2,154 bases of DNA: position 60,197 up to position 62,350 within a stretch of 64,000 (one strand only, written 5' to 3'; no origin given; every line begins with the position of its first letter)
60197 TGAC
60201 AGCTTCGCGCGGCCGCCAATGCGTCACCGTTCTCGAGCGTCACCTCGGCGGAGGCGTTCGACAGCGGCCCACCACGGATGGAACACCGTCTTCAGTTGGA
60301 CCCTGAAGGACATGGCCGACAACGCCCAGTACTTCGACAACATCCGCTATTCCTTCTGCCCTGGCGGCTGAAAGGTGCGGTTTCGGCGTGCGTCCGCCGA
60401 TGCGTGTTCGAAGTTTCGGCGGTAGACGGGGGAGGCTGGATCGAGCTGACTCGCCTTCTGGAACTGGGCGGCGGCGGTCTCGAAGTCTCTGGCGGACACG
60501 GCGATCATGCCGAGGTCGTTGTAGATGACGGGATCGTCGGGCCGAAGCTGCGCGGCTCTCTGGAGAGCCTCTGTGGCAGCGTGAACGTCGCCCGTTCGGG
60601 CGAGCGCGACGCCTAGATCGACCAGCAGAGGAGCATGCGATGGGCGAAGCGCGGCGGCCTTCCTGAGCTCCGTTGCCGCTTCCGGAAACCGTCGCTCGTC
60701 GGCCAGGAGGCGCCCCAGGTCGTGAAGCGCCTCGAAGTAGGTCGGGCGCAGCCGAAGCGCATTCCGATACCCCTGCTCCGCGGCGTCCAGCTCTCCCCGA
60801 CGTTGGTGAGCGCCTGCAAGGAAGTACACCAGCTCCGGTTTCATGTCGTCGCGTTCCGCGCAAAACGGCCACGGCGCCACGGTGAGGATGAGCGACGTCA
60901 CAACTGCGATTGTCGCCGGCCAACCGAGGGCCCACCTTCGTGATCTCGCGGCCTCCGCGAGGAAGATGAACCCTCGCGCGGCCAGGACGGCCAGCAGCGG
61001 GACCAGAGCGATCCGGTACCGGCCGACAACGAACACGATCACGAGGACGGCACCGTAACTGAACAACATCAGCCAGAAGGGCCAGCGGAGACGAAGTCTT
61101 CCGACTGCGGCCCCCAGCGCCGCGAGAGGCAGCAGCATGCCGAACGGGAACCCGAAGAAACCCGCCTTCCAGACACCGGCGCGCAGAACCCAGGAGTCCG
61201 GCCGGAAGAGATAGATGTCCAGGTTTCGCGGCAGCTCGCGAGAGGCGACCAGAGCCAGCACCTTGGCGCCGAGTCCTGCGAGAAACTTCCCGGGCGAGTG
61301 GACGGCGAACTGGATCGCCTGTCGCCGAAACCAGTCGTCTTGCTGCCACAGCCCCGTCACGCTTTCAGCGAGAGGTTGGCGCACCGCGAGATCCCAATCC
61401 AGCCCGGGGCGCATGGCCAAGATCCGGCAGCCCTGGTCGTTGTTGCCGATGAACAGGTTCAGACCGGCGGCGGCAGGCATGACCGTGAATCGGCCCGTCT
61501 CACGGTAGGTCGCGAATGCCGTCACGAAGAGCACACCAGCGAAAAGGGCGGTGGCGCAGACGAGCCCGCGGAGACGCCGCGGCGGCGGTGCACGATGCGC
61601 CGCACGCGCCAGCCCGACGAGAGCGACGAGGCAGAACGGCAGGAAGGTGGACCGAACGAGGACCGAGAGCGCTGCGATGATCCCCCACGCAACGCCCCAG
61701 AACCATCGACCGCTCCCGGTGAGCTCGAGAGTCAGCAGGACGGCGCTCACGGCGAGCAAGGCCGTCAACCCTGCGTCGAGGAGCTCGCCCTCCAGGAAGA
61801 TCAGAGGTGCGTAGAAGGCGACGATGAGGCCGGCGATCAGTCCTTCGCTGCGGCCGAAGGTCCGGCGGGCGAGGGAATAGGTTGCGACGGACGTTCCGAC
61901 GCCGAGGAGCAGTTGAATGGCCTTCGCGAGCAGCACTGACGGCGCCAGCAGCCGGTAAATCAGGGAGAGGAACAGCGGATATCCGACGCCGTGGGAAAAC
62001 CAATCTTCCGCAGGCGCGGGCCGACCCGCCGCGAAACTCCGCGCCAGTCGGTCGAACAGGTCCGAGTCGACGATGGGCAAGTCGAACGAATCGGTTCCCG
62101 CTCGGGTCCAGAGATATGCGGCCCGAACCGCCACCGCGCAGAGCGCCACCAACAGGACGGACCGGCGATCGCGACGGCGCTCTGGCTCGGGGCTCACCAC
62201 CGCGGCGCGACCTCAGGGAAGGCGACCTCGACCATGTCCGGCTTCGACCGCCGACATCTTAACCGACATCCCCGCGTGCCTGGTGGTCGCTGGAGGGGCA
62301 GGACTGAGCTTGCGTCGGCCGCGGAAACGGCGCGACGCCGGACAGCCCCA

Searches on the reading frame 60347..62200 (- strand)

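Call 69: search_protein_families(library=pfam, proteins=[window:60347-62200:-], max_evalue=0.00001)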
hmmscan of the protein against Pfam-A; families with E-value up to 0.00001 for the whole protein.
window:60347-62200:- (617 aa): 12 families
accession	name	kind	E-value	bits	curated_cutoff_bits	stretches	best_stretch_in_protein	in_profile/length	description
PF07719.23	TPR_2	-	1.7e-18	65.6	27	0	490-522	2-34/34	Tetratricopeptide repeat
PF13414.12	TPR_11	-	1.3e-16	60.4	26.8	0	468-499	7-38/42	TPR repeat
PF00515.34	TPR_1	-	1.4e-12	47.3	27.8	0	461-488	7-34/34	Tetratricopeptide repeat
PF13432.12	TPR_16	-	5.2e-12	46.4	32.7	1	494-557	2-65/65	Tetratricopeptide repeat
PF13428.12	TPR_14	-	2.2e-11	43.7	23.5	0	525-564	3-42/44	Tetratricopeptide repeat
PF13181.12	TPR_8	-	2.4e-11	43.3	25.7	0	524-556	2-34/34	Tetratricopeptide repeat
PF13431.12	TPR_17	-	1.4e-09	37.9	24.4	0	478-508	2-32/34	Tetratricopeptide repeat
PF13424.12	TPR_12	-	2.1e-09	37.9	30.1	0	525-587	5-75/77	Tetratricopeptide repeat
PF14559.12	TPR_19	-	2.6e-09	37.7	25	1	499-559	1-61/68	Tetratricopeptide repeat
PF13371.12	TPR_9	-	7.8e-09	35.9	35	1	517-559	23-65/73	Tetratricopeptide repeat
PF23914.1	TPR_CcmH_CycH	-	6.6e-08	33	42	1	470-589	31-153/158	Cytochrome c-type biogenesis protein H TPR domain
PF13231.12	PMT_2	-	5.3e-07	30.4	26.1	1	70-200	2-132/160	Dolichyl-phosphate-mannose-protein mannosyltransferase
